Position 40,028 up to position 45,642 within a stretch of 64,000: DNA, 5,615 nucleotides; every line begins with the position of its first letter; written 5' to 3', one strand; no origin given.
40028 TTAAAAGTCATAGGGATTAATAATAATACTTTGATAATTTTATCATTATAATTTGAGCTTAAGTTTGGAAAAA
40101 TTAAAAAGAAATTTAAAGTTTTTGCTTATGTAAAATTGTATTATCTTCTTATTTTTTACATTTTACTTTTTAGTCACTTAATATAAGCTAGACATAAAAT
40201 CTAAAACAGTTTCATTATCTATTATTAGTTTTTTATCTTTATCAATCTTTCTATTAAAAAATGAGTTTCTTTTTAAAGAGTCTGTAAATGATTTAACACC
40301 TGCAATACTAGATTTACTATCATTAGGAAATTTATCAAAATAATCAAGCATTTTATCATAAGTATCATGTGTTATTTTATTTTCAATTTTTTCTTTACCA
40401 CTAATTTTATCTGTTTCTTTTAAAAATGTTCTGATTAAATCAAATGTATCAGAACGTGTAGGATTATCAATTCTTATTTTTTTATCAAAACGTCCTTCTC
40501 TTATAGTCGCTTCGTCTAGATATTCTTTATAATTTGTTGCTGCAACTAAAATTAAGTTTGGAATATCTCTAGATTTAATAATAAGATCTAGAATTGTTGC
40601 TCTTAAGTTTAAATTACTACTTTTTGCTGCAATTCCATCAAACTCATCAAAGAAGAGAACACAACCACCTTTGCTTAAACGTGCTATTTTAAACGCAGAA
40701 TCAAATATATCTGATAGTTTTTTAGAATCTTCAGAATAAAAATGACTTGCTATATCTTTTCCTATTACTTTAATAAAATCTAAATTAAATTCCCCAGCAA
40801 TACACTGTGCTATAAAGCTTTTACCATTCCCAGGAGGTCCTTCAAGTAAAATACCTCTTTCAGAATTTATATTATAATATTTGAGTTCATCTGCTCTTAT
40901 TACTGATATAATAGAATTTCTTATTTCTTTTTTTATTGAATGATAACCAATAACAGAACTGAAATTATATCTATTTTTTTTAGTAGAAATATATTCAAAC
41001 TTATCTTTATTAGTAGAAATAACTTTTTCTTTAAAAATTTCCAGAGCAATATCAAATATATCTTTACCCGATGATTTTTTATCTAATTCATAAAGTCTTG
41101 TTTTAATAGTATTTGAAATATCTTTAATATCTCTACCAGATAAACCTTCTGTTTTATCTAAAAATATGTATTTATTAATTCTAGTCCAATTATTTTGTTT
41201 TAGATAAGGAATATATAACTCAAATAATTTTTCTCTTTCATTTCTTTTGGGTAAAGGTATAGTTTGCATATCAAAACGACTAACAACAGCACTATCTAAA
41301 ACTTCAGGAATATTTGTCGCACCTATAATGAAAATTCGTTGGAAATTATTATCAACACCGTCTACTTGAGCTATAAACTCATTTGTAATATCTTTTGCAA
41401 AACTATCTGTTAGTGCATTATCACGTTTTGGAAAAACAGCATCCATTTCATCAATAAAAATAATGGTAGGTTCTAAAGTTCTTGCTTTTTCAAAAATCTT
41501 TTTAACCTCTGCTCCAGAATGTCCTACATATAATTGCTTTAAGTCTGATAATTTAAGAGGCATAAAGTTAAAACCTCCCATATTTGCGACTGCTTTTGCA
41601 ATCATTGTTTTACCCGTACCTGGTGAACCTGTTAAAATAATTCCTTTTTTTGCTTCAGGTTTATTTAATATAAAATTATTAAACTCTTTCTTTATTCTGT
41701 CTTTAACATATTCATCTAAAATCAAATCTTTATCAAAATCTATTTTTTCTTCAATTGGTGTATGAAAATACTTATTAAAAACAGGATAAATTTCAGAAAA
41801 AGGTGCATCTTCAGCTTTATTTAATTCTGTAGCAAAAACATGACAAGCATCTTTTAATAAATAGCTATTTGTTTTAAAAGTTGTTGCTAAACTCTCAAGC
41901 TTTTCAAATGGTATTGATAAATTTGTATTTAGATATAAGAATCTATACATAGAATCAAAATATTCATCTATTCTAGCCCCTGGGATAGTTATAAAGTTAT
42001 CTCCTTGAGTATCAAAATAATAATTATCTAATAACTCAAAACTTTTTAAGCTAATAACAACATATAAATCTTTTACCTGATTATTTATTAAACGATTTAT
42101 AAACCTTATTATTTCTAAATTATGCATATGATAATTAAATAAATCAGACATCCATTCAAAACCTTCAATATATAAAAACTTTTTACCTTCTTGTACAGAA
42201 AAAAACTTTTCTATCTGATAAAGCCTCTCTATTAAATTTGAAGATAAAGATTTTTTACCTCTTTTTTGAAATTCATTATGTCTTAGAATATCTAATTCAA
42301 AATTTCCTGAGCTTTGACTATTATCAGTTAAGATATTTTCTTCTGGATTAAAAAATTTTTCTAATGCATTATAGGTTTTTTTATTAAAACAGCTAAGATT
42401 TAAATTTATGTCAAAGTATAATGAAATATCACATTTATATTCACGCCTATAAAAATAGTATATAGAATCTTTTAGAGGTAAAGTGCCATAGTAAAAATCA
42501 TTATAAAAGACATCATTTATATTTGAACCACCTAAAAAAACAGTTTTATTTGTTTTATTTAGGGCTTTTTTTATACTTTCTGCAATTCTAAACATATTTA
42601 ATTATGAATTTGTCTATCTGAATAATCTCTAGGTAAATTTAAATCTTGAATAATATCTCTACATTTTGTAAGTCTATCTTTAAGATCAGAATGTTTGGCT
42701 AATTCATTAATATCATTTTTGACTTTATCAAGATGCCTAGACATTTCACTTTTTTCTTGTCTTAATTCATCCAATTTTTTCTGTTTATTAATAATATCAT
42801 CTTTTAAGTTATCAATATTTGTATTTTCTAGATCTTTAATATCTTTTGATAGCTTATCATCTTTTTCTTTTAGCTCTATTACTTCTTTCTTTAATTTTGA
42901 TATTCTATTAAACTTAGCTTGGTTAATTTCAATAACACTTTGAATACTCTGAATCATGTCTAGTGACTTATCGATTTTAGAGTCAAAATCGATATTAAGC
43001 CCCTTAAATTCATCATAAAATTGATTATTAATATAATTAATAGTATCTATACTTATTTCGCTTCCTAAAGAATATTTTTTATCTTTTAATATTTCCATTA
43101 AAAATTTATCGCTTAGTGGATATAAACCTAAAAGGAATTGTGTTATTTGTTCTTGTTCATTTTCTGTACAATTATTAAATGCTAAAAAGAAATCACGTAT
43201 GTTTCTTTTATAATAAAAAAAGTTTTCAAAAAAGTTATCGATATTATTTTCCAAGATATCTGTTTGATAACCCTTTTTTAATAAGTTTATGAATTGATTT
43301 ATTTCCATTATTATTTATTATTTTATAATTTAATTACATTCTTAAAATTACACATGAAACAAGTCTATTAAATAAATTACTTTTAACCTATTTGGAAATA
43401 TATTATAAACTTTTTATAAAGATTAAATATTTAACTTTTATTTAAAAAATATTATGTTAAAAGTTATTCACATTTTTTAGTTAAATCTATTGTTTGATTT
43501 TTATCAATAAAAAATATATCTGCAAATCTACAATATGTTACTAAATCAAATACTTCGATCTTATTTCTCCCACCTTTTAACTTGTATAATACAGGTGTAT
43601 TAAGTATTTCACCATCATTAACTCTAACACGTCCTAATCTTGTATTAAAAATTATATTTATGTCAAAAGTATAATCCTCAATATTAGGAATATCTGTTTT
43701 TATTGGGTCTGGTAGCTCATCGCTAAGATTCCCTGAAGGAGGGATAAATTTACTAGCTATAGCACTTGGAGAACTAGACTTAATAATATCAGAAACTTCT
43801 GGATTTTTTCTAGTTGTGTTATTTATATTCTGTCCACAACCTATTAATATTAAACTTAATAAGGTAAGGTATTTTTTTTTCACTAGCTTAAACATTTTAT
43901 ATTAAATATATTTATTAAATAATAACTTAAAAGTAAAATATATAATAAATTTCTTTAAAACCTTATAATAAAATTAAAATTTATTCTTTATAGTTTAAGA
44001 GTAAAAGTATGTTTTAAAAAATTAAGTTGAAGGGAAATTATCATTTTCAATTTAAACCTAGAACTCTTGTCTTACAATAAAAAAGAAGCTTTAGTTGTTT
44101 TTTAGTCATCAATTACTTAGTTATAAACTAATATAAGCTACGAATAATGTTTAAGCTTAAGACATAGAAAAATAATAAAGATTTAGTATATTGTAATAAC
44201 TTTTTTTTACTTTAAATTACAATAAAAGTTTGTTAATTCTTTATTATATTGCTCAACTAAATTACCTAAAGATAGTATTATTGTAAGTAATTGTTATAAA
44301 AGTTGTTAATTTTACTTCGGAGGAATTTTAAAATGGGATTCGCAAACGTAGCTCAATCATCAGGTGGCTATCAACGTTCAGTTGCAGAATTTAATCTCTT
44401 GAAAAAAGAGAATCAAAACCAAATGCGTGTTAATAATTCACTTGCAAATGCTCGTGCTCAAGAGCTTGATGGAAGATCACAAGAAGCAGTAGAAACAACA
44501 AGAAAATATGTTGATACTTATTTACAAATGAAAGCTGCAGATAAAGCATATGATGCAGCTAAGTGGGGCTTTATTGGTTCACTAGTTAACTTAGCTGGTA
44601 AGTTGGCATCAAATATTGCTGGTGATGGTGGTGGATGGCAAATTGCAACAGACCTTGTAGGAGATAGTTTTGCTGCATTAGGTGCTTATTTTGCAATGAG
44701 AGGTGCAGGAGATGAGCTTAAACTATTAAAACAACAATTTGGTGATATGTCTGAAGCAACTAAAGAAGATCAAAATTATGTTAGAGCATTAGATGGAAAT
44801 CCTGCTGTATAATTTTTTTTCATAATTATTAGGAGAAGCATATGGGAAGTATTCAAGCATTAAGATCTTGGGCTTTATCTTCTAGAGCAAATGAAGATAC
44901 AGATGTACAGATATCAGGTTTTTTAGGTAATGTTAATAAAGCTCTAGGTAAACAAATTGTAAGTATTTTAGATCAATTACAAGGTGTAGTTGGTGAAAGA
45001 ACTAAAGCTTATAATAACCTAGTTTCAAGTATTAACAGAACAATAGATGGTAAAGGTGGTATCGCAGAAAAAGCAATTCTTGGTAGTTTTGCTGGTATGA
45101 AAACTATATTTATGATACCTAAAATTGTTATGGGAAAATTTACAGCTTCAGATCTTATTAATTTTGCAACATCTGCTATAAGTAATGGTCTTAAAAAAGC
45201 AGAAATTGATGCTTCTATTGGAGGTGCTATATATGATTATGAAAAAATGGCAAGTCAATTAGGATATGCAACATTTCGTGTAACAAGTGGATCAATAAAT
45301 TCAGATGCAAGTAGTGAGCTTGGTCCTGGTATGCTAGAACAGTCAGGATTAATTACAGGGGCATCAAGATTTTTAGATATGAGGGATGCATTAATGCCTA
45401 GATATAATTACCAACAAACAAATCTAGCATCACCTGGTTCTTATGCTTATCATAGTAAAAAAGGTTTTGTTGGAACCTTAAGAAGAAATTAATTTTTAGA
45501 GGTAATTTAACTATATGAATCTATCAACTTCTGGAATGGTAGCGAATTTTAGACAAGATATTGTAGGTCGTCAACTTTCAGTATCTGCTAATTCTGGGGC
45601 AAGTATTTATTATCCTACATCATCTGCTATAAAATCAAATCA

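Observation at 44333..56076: Compositionally distinct roughly 12-kb module of Cys-free, signal-peptide-less Thr/Gly/Ala/Asn-rich proteins around a duplicated approximately 1000-aa protein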

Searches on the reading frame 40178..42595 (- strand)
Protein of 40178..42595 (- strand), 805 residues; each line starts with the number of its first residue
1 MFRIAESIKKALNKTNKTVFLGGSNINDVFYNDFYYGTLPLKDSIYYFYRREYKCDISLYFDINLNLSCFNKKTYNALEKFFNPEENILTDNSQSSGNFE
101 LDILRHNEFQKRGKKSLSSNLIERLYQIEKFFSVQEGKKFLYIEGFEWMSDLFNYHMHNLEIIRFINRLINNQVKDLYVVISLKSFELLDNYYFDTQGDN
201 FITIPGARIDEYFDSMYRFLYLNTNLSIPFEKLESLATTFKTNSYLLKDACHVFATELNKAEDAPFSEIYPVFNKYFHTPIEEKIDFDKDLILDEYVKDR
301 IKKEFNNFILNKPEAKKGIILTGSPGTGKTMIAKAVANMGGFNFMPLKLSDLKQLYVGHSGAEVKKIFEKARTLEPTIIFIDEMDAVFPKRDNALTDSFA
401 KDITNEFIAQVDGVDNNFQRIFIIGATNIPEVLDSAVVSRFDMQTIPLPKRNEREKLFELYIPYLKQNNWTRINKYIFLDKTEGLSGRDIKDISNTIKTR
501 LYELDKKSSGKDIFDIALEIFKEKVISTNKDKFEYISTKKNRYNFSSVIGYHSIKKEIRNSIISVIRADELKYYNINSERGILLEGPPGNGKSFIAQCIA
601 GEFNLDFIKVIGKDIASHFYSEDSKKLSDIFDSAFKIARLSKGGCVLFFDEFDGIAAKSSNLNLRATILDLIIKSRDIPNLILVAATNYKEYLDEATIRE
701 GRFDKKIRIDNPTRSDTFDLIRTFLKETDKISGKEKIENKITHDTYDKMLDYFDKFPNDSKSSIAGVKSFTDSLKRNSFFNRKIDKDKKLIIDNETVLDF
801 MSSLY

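Call 43: search_protein_families(library=pfam, proteins=[window:40178-42595:-], max_evalue=0.01)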
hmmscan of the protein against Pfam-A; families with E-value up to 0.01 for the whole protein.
window:40178-42595:- (805 aa): 29 families (the best 25 are shown)
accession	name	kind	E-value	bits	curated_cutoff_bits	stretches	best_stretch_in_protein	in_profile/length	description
PF00004.35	AAA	-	8.4e-61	204.6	21.2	2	319-444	1-126/131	ATPase family associated with various cellular activities (AAA)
PF20720.3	nSTAND3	-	8.4e-09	35.7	27.2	1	314-369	15-62/155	Novel STAND NTPase 3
PF13191.12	AAA_16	-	3.6e-08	34.5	32.6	0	317-337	25-45/167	AAA ATPase domain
PF05496.18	RuvB_N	-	7.2e-08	32.8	27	1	295-444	8-156/159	Holliday junction DNA helicase RuvB P-loop domain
PF07728.20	AAA_5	-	7.3e-08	33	22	1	319-441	2-139/139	AAA domain (dynein-related subfamily)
PF06068.19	TIP49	-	4e-07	30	23.8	1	578-630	49-99/347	TIP49 P-loop domain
PF24883.2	NPHP3_N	-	7.1e-07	30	24.8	0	310-338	16-44/164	Nephrocystin 3, N-terminal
PF13401.12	AAA_22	-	1e-06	29.6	27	0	317-338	6-27/130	AAA domain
PF01695.23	IstB_IS21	-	2.9e-06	27.4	24.1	1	314-384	90-162/238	IstB-like ATP binding protein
PF13238.12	AAA_18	-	3.7e-06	27.8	29.4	1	319-372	1-36/128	AAA domain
PF01078.27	Mg_chelatase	-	4.6e-06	26.6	20.3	0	318-338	24-44/207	Magnesium chelatase, subunit ChlI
PF13173.12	AAA_14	-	5.7e-06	26.8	27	0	317-387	3-74/129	AAA domain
PF05673.19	DUF815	-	1.5e-05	24.7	23.8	0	290-384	29-116/249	Protein of unknown function (DUF815)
PF13521.12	AAA_28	-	1.9e-05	25.4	27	0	319-344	2-27/164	AAA domain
PF06309.17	Torsin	-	9.9e-05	22.9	27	0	285-338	21-75/127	Torsin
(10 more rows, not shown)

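Call 77: search_protein_families(library=padloc, proteins=[window:40178-42595:-], max_evalue=0.01)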
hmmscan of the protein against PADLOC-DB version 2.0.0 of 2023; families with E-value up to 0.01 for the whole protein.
window:40178-42595:- (805 aa): 9 families
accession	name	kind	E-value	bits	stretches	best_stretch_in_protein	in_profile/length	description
PDLC02196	IetA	-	3.7e-56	189.2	2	293-539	93-343/374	-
PDLC04232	IetA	-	2.2e-53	179.8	2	528-746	65-282/330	-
PDLC02195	IetA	-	1.8e-42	144.1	2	316-538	137-351/395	-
PDLC04231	IetA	-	4.6e-33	113.1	2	311-453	112-251/262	-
PDLC00915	TRIP13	-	6.5e-27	92.7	2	319-475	66-236/302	TRIP13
PDLC00914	TRIP13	-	4.8e-14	50.5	1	319-464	74-233/302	TRIP13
PDLC04140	mad8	-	1.7e-06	25.8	0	574-606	22-54/314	mads_8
PDLC02911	VakA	-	7.9e-05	21.3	0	581-630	4-53/163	-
PDLC01993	RtcR--CARF_AAA_HTH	-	0.0018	14.8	0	569-599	194-224/523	-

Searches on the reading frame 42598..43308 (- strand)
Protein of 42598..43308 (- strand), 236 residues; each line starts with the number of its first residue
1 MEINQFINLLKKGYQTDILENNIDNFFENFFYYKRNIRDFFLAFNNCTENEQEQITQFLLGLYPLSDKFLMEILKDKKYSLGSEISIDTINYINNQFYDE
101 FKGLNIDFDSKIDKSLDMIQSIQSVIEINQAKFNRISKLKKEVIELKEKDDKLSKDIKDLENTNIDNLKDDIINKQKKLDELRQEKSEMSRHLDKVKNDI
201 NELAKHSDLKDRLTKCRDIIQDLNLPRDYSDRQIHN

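Call 43: search_protein_families(library=pfam, proteins=[window:42598-43308:-], max_evalue=0.01)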
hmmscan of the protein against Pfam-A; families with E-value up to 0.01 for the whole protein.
window:42598-43308:- (236 aa): 2 families
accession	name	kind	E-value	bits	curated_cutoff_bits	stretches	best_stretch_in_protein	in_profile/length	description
PF19111.5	DUF5798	-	0.0033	18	27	0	121-164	9-52/89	Family of unknown function (DUF5798)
PF25124.1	DUF7816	-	0.0045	17.6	27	0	45-82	9-44/71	Domain of unknown function (DUF7816)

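Call 77: search_protein_families(library=padloc, proteins=[window:42598-43308:-], max_evalue=0.01)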
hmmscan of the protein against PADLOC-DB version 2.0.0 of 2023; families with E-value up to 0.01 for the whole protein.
window:42598-43308:- (236 aa): 8 families
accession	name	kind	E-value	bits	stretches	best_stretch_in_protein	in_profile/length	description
PDLC03863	LmuB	-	0.00011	19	1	133-218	212-293/610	-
PDLC00507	JetC1|JetC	-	0.00025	17.5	1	112-218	695-803/1215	DUF3584 domain; MukB-like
PDLC02722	PbeC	-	0.00061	16.5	1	105-207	352-465/643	PbeC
PDLC02753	PbeC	-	0.00065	16.2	1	67-207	326-469/648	PbeC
PDLC02709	PbeC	-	0.0023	14.6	1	102-223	376-497/661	PbeC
PDLC03868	LmuB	-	0.0028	14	1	110-205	373-466/1035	-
PDLC00025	DruG2|DruG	-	0.0057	13.3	1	127-214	300-390/704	Unknown function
PDLC02733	PbeC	-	0.008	12.7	1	119-223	421-529/672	PbeC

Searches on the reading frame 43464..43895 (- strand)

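Call 3: search_protein_families(library=pfam, proteins=[window:43464-43895:-], max_evalue=1)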
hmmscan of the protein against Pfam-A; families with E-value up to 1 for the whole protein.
window:43464-43895:- (143 aa): 0 families

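Call 4: search_protein_families(library=phrogs, proteins=[window:43464-43895:-], max_evalue=1)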
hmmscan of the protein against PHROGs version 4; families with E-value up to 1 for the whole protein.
window:43464-43895:- (143 aa): 2 families
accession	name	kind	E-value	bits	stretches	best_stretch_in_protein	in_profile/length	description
phrog_4180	-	unknown function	0.21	12.5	1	3-37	4-38/157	-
phrog_27783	-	unknown function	0.32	12.4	1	8-31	2-25/88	-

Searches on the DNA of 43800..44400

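Call 91: search_rna_families(source=window, start=43800, end=44400, threshold=evalue, max_evalue=1)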
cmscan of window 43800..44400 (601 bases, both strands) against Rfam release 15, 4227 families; matches with E-value up to 1: 0.
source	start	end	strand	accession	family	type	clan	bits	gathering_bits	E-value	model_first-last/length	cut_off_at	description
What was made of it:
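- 44200..44332 (+): Conserved non-coding block upstream of A (promoter and/or 5' leader), ending in a GGAGG ribosome-binding site. No Rfam match (call 91).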

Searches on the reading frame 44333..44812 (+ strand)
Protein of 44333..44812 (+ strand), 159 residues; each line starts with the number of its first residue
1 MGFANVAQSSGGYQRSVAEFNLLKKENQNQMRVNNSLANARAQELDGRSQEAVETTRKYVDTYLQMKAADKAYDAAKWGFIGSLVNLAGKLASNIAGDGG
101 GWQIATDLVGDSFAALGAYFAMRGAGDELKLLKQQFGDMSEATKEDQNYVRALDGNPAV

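Call 3: search_protein_families(library=pfam, proteins=[window:44333-44812:+], max_evalue=1)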
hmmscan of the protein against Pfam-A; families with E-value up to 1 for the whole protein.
window:44333-44812:+ (159 aa): 3 families
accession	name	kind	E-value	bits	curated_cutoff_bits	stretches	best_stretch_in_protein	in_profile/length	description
PF02259.29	FAT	-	0.044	13.5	24.2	1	1-72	152-224/343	FAT domain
PF13249.12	SQHop_cyclase_N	-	0.053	13.1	26.2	1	97-128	59-90/291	Squalene-hopene cyclase N-terminal domain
PF13007.12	LZ_Tnp_IS66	-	0.079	14.1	22.9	0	130-147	8-25/71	Transposase C of IS166 homeodomain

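Call 4: search_protein_families(library=phrogs, proteins=[window:44333-44812:+], max_evalue=1)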
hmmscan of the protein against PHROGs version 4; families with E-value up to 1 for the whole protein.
window:44333-44812:+ (159 aa): 2 families
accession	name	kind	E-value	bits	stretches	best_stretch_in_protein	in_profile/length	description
phrog_21933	-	unknown function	0.012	16.5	1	51-96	21-67/139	-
phrog_15231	-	unknown function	0.25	12.7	1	16-63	54-102/138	-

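Call 71: search_solved_structures(query=A4, max_evalue=10)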
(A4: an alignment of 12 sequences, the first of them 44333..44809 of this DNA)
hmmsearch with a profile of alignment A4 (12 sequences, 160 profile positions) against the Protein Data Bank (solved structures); distinct sequences matched with E-value up to 10: 7.
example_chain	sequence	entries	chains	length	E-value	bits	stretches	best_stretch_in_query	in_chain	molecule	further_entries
6v8i_BJ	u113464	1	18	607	0.28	14.7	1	94-152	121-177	Fiber Lower, gp62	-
5vgz_E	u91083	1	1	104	1.2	12.6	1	118-156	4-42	26S proteasome regulatory subunit 10B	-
9szv_E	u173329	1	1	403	1.6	12.2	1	112-156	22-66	26S proteasome regulatory subunit 10B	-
22mm_E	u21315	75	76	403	1.6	12.2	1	112-156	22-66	Proteasome 26S subunit, ATPase 6 | 26S protease regulatory subunit 10B | 26S proteasome regulatory subunit 10B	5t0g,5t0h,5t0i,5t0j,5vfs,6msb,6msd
6epc_L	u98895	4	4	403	1.6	12.2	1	112-156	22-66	Proteasome 26S subunit, ATPase 6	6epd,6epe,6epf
5m32_f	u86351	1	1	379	1.7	12.1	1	112-156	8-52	26S protease regulatory subunit 10B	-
12bm_E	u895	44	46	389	1.8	12.1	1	112-156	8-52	26S protease regulatory subunit 10B | 26S proteasome regulatory subunit 10B | RPT4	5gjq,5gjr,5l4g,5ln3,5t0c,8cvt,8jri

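Call 76: search_protein_families(library=ncbifam, proteins=[window:44333-44812:+], max_evalue=0.1)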
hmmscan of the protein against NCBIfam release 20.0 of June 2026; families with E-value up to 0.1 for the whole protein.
window:44333-44812:+ (159 aa): 0 families

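Call 77: search_protein_families(library=padloc, proteins=[window:44333-44812:+], max_evalue=0.01)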
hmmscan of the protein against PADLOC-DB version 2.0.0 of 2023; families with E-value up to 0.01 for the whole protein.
window:44333-44812:+ (159 aa): 0 families

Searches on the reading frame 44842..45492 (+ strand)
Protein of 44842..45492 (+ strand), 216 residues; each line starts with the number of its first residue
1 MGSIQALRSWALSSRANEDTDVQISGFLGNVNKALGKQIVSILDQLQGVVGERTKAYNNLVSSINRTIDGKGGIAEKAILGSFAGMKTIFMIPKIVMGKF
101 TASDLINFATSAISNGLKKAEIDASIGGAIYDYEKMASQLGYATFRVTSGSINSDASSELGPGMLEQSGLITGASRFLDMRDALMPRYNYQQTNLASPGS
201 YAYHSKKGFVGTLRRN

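Call 3: search_protein_families(library=pfam, proteins=[window:44842-45492:+], max_evalue=1)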
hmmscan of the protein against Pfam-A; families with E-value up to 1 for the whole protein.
window:44842-45492:+ (216 aa): 1 family
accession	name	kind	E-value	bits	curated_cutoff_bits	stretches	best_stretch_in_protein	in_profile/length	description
PF25197.1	DPC4_N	-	0.043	14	27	1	199-213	15-29/35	Diatom pyrenoid component 4 N-terminal motif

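Call 4: search_protein_families(library=phrogs, proteins=[window:44842-45492:+], max_evalue=1)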
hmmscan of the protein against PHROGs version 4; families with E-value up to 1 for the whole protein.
window:44842-45492:+ (216 aa): 0 families

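Call 72: search_solved_structures(query=A5, max_evalue=10)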
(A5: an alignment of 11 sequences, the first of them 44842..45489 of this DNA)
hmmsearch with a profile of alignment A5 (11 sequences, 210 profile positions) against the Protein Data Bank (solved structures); distinct sequences matched with E-value up to 10: 2.
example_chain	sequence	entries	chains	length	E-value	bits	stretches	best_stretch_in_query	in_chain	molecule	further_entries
3geu_A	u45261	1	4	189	1.1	12.3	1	54-107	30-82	Intercellular adhesion protein R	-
9v0n_C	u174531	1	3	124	1.3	12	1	153-189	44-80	CNR2042 Heavy Chain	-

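Call 76: search_protein_families(library=ncbifam, proteins=[window:44842-45492:+], max_evalue=0.1)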
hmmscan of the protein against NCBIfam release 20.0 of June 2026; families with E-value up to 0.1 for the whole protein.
window:44842-45492:+ (216 aa): 0 families
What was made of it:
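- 44842..45492 (+): Gene B, 216 aa. Conserved N-terminus (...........) and an RDALMPR motif. No Cys. No family or PDB-sequence match (calls 3, 72, 76).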

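Call 77: search_protein_families(library=padloc, proteins=[window:44842-45492:+], max_evalue=0.01)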
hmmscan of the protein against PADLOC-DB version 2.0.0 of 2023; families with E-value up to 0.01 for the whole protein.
window:44842-45492:+ (216 aa): 0 families
